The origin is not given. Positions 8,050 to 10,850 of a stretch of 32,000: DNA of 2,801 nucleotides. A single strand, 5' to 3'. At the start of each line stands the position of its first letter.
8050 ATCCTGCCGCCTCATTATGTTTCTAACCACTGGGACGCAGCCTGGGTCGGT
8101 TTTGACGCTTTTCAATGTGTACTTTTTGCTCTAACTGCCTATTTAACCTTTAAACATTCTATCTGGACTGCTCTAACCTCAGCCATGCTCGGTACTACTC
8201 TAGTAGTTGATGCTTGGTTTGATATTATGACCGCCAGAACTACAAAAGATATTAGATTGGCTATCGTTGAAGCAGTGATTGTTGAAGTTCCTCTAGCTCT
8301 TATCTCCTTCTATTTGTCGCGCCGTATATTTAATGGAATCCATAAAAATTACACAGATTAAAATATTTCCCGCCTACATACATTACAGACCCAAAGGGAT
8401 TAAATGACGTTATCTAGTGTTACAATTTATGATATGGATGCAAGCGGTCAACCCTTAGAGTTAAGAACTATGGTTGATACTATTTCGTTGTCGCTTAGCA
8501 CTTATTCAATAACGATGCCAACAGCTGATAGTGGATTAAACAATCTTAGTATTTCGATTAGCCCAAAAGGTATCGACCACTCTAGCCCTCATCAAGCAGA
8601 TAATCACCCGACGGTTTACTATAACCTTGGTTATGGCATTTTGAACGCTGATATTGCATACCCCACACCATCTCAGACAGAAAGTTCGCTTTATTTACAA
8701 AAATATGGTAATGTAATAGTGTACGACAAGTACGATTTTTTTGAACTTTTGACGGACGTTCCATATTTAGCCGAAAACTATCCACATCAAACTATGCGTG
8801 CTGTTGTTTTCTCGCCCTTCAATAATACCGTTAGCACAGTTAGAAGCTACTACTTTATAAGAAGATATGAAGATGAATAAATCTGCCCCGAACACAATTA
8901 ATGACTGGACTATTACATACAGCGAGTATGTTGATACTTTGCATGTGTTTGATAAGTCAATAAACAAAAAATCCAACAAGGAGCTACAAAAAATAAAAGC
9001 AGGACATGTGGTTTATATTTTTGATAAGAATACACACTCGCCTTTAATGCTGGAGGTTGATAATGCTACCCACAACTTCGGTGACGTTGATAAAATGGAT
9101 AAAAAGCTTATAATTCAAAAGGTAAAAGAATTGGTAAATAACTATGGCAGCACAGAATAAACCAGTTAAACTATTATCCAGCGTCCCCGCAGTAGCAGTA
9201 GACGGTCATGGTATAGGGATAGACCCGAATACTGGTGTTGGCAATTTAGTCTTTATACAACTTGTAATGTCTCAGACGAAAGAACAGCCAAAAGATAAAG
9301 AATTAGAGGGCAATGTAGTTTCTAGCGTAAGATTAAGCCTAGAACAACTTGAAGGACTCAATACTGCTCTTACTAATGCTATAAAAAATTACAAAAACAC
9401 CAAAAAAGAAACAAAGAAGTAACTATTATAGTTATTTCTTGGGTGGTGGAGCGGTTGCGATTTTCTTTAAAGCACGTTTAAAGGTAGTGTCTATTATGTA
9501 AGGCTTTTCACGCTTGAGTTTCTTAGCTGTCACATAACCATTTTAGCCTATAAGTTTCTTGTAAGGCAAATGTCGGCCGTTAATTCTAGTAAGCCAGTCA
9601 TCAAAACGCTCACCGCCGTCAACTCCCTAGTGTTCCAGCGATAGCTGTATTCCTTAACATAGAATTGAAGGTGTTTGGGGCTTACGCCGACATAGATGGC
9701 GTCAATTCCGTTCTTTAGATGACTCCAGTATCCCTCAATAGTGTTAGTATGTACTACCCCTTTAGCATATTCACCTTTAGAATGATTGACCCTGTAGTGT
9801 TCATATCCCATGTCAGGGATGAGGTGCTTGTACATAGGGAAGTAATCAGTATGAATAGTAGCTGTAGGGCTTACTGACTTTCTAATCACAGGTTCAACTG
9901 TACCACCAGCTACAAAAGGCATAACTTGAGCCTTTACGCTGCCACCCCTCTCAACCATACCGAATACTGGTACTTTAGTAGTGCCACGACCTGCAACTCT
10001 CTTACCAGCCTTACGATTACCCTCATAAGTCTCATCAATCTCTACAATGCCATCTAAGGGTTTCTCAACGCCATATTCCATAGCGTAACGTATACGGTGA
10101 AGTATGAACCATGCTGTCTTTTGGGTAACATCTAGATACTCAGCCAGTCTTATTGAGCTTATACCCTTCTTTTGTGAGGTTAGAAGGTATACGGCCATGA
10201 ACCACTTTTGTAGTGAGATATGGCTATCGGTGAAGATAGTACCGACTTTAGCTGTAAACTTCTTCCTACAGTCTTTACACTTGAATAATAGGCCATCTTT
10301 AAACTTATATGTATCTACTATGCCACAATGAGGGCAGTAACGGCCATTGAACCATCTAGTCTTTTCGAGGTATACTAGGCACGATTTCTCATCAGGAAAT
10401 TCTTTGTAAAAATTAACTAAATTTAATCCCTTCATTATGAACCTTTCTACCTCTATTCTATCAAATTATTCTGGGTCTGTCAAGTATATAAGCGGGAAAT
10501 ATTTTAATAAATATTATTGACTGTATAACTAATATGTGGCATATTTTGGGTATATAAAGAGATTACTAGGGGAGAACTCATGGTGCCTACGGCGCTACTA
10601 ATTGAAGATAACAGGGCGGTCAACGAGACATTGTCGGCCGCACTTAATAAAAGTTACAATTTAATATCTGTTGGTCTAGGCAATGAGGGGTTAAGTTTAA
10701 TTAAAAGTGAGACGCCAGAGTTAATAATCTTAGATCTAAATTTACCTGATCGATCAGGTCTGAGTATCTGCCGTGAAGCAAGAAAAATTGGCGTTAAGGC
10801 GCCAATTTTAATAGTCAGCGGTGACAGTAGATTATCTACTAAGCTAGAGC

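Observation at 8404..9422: Translationally coupled three-gene cargo operon of unknown function (candidate mobile addiction, defence or host-interaction module)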

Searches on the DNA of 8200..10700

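Call 105: search_rna_families(source=window, start=8200, end=10700, threshold=evalue, max_evalue=1)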
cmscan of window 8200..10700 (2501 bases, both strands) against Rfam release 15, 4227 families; matches with E-value up to 1: 0.
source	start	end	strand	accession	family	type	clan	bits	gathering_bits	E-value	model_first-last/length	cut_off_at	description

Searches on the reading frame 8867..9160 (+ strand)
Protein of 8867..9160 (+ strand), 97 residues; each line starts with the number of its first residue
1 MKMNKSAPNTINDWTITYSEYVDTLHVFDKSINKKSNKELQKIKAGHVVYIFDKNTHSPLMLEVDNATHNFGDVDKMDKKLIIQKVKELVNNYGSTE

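Call 4: search_protein_families(library=pfam, proteins=[window:8867-9160:+], max_evalue=1)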
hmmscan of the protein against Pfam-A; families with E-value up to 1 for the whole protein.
window:8867-9160:+ (97 aa): 1 family
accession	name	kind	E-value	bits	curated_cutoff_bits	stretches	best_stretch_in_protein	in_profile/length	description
PF11328.14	DUF3130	-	0.06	14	25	1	3-46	34-76/89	Protein of unknown function (DUF3130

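Call 6: search_protein_families(library=phrogs, proteins=[window:8867-9160:+], max_evalue=1)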
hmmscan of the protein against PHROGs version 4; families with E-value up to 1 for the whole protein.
window:8867-9160:+ (97 aa): 3 families
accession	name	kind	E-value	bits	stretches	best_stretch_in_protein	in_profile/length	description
phrog_16039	-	unknown function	0.0018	19.9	1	16-44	37-65/72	-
phrog_35282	-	unknown function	0.0018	19.4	1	17-52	11-47/57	-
phrog_27610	-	unknown function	0.22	12.4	1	27-56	13-42/61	-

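Call 7: search_protein_families(library=ncbifam, proteins=[window:8867-9160:+], max_evalue=1)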
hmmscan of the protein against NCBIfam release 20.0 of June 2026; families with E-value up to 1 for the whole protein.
window:8867-9160:+ (97 aa): 0 families

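Call 8: search_protein_families(library=padloc, proteins=[window:8867-9160:+], max_evalue=1)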
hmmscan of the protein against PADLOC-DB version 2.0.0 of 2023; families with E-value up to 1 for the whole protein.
window:8867-9160:+ (97 aa): 0 families

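Call 15: find_homologous_proteins(query=window:8867-9160:+, max_evalue=0.01)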
Query window:8867-9160:+ (97 aa): 1 proteins with E <= 0.01 among 1 candidates.
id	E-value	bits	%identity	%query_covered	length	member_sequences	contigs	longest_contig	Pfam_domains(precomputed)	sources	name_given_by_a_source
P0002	8.3e-56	204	100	98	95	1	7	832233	-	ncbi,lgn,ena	-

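Call 17: find_encoding_contigs(protein=P0002, flank=10000, max_places=10)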
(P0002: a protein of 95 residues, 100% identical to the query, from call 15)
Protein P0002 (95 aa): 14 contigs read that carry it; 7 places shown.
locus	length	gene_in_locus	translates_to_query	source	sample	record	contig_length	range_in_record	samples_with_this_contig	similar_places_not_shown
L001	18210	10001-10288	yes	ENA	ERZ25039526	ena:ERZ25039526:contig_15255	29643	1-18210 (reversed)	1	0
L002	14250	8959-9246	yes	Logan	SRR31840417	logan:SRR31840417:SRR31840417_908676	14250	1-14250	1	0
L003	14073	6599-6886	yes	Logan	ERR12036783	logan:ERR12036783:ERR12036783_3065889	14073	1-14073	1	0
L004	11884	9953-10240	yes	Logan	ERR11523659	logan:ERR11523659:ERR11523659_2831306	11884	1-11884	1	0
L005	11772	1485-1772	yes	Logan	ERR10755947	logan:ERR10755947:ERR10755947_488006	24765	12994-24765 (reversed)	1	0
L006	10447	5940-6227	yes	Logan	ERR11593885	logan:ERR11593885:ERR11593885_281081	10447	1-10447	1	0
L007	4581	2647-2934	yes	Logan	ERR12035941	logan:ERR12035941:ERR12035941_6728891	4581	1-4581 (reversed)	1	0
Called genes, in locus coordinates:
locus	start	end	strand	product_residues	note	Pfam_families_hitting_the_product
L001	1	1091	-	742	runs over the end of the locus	PF01935:DUF87 (weak), PF10412:TrwB_AAD_bind (weak), PF13401:AAA_22 (faint)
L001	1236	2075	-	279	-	PF04542:Sigma70_r2, PF04545:Sigma70_r4 (weak)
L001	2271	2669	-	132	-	-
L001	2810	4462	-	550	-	-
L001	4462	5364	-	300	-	PF00005:ABC_tran, PF13304:AAA_21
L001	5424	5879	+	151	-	PF03988:DUF347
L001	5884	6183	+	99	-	PF03988:DUF347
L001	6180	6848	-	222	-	-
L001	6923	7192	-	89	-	-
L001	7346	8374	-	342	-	PF00652:Ricin_B_lectin, PF05257:CHAP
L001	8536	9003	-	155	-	PF00293:NUDIX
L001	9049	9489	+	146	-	-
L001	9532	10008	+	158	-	-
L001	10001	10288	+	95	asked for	-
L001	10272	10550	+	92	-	-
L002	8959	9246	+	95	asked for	-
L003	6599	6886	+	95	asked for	-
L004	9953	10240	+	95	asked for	-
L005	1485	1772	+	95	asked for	-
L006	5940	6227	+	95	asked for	-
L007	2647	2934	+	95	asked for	-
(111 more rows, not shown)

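Call 43: search_protein_families(library=pfam, alignment_id=A2, max_evalue=1)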
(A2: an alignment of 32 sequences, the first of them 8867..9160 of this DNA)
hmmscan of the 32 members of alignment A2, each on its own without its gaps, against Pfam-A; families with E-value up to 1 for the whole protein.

A. member 1, window:8867-9160:+ (97 aa): 1 family
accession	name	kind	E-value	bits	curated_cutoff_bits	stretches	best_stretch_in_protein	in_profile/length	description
PF11328.14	DUF3130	-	0.06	14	25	1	3-46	34-76/89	Protein of unknown function (DUF3130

B. families by the number of members that match (of 32 scanned): 15 families
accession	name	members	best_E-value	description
PF12645.13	HTH_16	1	0.008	Helix-turn-helix domain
PF15980.10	ComGF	1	0.0099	Putative Competence protein ComGF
PF11483.13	DUF3209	1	0.01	Protein of unknown function (DUF3209)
PF07886.16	BA14K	1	0.019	BA14K-like protein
PF20428.3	Sey1_3HB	1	0.024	Sey1 three-helix bundle domain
PF19662.4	DUF6165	1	0.041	Family of unknown function (DUF6165)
PF12163.13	HobA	1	0.043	DNA replication regulator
PF11328.14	DUF3130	1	0.06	Protein of unknown function (DUF3130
PF24323.1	DUF7494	1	0.07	Domain of unknown function (DUF7494)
PF07498.18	Rho_N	1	0.08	Rho termination factor, N-terminal domain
PF08676.16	MutL_C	1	0.081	MutL C terminal dimerisation domain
PF09079.17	Cdc6_C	1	0.082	CDC6, C terminal winged helix domain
PF18365.6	PI_PP_C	1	0.11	Phosphoinositide phosphatase C-terminal domain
PF00116.26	COX2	1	0.13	Cytochrome C oxidase subunit II, periplasmic domain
PF24830.1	DUF7714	1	0.14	Family of unknown function (DUF7714)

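Call 46: search_solved_structures(query=A2, max_evalue=10)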
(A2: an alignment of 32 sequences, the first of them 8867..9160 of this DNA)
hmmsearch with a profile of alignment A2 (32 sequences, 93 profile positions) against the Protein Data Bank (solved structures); distinct sequences matched with E-value up to 10: 5.
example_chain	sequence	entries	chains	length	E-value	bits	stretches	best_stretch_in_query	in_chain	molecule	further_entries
4jp0_A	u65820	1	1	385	0.32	14.5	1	23-89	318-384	43.8 kDa insecticidal crystal protein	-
3umh_A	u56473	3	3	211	0.44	14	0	51-90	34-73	Amyloid beta A4 protein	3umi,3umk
3nyl_A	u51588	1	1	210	0.45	14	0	51-90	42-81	Amyloid beta (A4) protein (Peptidase nexin-II, Alzheimer disease), isoform CRA_b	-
4yn0_B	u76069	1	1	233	0.63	13.5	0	51-90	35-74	Amyloid beta A4 protein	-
3nyj_A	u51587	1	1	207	1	12.9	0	51-90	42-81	Amyloid beta A4 protein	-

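Call 76: find_related_loci(query=A7, collection=viral_contigs, flank=8000)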
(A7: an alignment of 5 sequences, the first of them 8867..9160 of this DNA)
Query A7 (97 aa) in viral_contigs; peptide patterns used: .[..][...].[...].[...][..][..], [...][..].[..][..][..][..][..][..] (x = any residue, [..] = any of these).
108 stretches matched a pattern, but none encodes a relative of the query by tblastn (E <= 1e-3).

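Call 79: predict_structure(alignment_id=A2)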
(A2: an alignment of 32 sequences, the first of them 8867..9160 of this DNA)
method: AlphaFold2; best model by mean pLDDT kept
length: 97 residues; sequences in the alignment: 32
mean_pLDDT: 86.1   pTM: 0.74
mean pLDDT of the five models: 86.1, 86.1, 85.4, 84.9, 84.3
residues with pLDDT >= 90: 67; 70-90: 17; 50-70: 4; < 50: 9
segments of 3 or more residues with pLDDT < 50: 1-7
pLDDT, mean of each block of 10 residues (from residue 1): 49 91 95 95 94 93 94 91 90 65
secondary structure, 60 per line:
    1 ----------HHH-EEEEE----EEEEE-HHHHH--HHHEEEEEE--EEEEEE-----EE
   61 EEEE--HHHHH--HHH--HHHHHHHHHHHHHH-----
elements in order: E15-19 E24-28 H30-34 E40-45 E48-53 E59-64 H67-71 H79-92

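Call 81: fold_search(model_id=the predicted structure, library=pdb)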
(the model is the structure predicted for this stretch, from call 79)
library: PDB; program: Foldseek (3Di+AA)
matches with E <= 10: 998; with E <= 0.001: 0
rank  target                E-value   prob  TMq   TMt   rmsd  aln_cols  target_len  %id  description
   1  9a77_B                1.9e-03  1.00  0.59  0.32   3.6        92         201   22  Integrative model of GATB-YTPR by crosslinking MS and deep learning (released 2024-09-18)
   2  3igf_A                1.6e-01  0.77  0.32  0.11   3.0        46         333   13  Crystal Structure of the All4481 protein from Nostoc sp. PCC 7120, Northeast Structural Genomics Consortium Target NsR (released 2009-08-04)
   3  8egk_A                1.8e-01  0.54  0.27  0.09   4.0        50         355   16  Re-refinement of Crystal Structure of NosGet3d, the All4481 protein from Nostoc sp. PCC 7120 (released 2023-05-24)
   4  1q1w_A                2.9e-01  0.20  0.31  0.10   9.8       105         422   12  Crystal Structure of Putidaredoxin Reductase from Pseudomonas putida (released 2004-02-24)
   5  3eud_B                3.9e-01  0.21  0.27  0.27   6.9        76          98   14  Structure of the CS domain of the essential H/ACA RNP assembly protein Shq1p (released 2008-11-18)
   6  1zx9                  4.2e-01  0.35  0.40  0.12   5.4       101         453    5  Crystal Structure of Tn501 MerA (released 2005-07-05)
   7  2bc1_A                4.5e-01  0.28  0.34  0.09   7.8        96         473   12  Structural Analysis of Streptococcus pyogenes NADH oxidase: C44S Nox (released 2006-10-31)
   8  6bz0_A                4.8e-01  0.51  0.42  0.11   4.5        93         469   11  1.83 Angstrom Resolution Crystal Structure of Dihydrolipoyl Dehydrogenase from Acinetobacter baumannii in Complex with (released 2018-01-03)
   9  4k7z                  5.1e-01  0.54  0.45  0.13   4.9       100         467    6  Crystal structure of the C136(42)A/C141(47)A double mutant of Tn501 MerA in complex with NADP and Hg2+ (released 2013-05-15)
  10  6bz0_C                5.4e-01  0.47  0.43  0.12   4.7        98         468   11  1.83 Angstrom Resolution Crystal Structure of Dihydrolipoyl Dehydrogenase from Acinetobacter baumannii in Complex with (released 2018-01-03)
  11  2y8g_A                5.4e-01  0.09  0.23  0.19  14.1        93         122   11  Structure of the Ran-binding domain from human RanBP3 (E352A-R353V double mutant) (released 2011-02-16)
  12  4r5g_B                5.4e-01  0.05  0.19  0.10  15.9       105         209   15  Crystal structure of the DnaK C-terminus with the inhibitor PET-16 (released 2014-09-10)
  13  6kod_B                5.7e-01  0.35  0.38  0.11   6.2        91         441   12  Cu(II) complex of HOCl-induced flavoprotein disulfide reductase RclA C43S mutant from Escherichia coli (released 2020-02-05)
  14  1q1r_A                5.7e-01  0.16  0.31  0.10   8.9        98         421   12  Crystal Structure of Putidaredoxin Reductase from Pseudomonas putida (released 2004-02-24)
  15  5ejs_A                5.7e-01  0.11  0.25  0.06  14.3        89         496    8  Structure of Dictyostelium Discoideum Myosin VII MyTH4-FERM MF2 domain, mutant 1 (released 2016-07-06)
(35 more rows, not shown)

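Call 106: search_dna_similar(query=window:8867-9160:+, collection=plasmids, mode=protein, max_evalue=0.01, max_rows=10)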
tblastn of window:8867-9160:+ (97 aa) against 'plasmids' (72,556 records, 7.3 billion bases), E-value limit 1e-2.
No match.

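Call 116: search_protein_families(library=padloc, alignment_id=A2, max_evalue=0.1)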
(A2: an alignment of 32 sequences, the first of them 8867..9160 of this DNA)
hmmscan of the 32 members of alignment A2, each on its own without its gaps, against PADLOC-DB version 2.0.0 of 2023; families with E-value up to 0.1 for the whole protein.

A. member 1, window:8867-9160:+ (97 aa): 0 families

B. families by the number of members that match (of 32 scanned): 5 families
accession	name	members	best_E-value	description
PDLC01862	CARF3--CARF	1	0.01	-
PDLC00166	HamA1|HamA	1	0.012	DUF1837 domain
PDLC02952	RT_VI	1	0.014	-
PDLC01389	Cas5b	1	0.027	CAS-I-B; effector_G5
PDLC01607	RT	1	0.085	"CAS-I,CAS-II,CAS-III,CAS-IV,CAS-V,CAS-VI; acquisition_associated"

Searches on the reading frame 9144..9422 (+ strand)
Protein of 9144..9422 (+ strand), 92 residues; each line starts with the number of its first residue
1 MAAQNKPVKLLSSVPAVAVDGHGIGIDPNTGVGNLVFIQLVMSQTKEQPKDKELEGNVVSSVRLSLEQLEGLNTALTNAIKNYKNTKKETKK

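Call 4: search_protein_families(library=pfam, proteins=[window:9144-9422:+], max_evalue=1)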
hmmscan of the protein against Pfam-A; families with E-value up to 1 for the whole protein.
window:9144-9422:+ (92 aa): 1 family
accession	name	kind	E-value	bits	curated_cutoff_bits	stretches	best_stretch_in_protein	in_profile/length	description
PF11950.13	DUF3467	-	0.033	14.7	25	1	48-86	48-86/92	Protein of unknown function (DUF3467)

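Call 6: search_protein_families(library=phrogs, proteins=[window:9144-9422:+], max_evalue=1)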
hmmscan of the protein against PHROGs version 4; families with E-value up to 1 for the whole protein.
window:9144-9422:+ (92 aa): 2 families
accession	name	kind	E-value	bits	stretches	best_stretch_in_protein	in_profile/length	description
phrog_12894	-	unknown function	0.07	14.1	1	42-76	1-35/98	-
phrog_34430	-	unknown function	0.11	13.5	1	55-81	36-62/67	-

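Call 7: search_protein_families(library=ncbifam, proteins=[window:9144-9422:+], max_evalue=1)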
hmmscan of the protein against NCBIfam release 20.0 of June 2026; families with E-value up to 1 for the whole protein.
window:9144-9422:+ (92 aa): 1 family
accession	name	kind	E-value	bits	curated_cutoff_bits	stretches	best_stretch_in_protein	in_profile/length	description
NF047613.1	LIC11625_fam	exception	0.085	12.7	160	1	45-68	42-65/140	LIC11625 family surface-exposed protein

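Call 8: search_protein_families(library=padloc, proteins=[window:9144-9422:+], max_evalue=1)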
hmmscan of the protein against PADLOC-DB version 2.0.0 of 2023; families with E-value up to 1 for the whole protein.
window:9144-9422:+ (92 aa): 0 families

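Call 16: find_homologous_proteins(query=window:9144-9422:+, max_evalue=0.01)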
Query window:9144-9422:+ (92 aa): 1 proteins with E <= 0.01 among 4 candidates.
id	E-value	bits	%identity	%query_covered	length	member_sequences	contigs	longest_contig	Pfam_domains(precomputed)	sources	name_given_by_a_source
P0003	7.9e-51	187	100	100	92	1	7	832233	-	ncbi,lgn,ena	-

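Call 44: search_protein_families(library=pfam, alignment_id=A3, max_evalue=1)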
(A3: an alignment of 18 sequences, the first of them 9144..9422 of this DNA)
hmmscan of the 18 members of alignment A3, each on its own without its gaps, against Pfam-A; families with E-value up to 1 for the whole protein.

A. member 1, window:9144-9422:+ (92 aa): 1 family
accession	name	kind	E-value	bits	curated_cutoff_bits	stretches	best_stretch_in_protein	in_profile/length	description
PF11950.13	DUF3467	-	0.033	14.7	25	1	48-86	48-86/92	Protein of unknown function (DUF3467)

B. families by the number of members that match (of 18 scanned): 12 families
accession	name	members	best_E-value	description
PF11950.13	DUF3467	4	0.00054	Protein of unknown function (DUF3467)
PF21714.3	KaiA_N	2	0.018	Circadian clock protein KaiA, N-terminal domain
PF14734.12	DUF4469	1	0.0046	Domain of unknown function (DUF4469) with IG-like fold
PF24336.1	DUF7504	1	0.005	Family of unknown function (DUF7504)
PF13600.11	DUF4140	1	0.014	N-terminal domain of unknown function (DUF4140)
PF15813.10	DUF4708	1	0.016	Domain of unknown function (DUF4708)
PF23297.2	ACP_SdgA_C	1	0.026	Highly reducing polyketide synthase sdgA, C-terminal ACP domain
PF11164.13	DUF2948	1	0.051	Protein of unknown function (DUF2948)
PF05889.19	SepSecS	1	0.071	O-phosphoseryl-tRNA(Sec) selenium transferase, SepSecS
PF10124.15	Mu-like_gpT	1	0.095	Mu-like prophage major head subunit gpT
PF06739.17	SBBP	1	0.15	Beta-propeller repeat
PF19483.4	DUF6019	1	0.67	Family of unknown function (DUF6019)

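Call 47: search_solved_structures(query=A3, max_evalue=10)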
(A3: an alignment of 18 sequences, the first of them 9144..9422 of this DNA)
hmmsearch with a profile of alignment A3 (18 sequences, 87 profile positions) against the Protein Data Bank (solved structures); distinct sequences matched with E-value up to 10: 1.
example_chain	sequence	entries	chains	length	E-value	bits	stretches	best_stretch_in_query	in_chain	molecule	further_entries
9qzd_A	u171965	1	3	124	0.86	12.7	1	25-50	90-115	dNTH0-H1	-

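Call 56: find_related_loci(query=A6, collection=metagenome_contigs, flank=8000)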
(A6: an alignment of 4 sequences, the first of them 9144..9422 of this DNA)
Query A6 (92 aa) in metagenome_contigs; peptide patterns used: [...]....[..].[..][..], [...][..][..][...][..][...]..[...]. (x = any residue, [..] = any of these).
355 stretches matched a pattern; 2 encode a relative of the query (tblastn E <= 1e-3); 2 distinct loci.
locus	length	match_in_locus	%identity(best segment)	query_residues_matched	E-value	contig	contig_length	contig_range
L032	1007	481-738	47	1-89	4e-24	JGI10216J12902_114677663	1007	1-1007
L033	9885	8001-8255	45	5-89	4e-23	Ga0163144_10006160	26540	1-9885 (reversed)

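Call 74: find_related_loci(query=A6, collection=viral_contigs, flank=8000)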
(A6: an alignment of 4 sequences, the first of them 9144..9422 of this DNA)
Query A6 (92 aa) in viral_contigs; peptide patterns used: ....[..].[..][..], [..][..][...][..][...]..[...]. (x = any residue, [..] = any of these).
45 stretches matched a pattern, but none encodes a relative of the query by tblastn (E <= 1e-3).

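Call 107: search_dna_similar(query=window:9144-9422:+, collection=phages, mode=protein, max_evalue=0.01, max_rows=10)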
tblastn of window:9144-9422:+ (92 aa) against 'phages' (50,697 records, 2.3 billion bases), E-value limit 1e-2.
No match.

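Call 117: search_protein_families(library=padloc, alignment_id=A3, max_evalue=0.1)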
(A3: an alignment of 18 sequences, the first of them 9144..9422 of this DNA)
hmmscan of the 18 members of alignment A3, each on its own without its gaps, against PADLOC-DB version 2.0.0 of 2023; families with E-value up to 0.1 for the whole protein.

A. member 1, window:9144-9422:+ (92 aa): 0 families

B. families by the number of members that match (of 18 scanned): 0 families
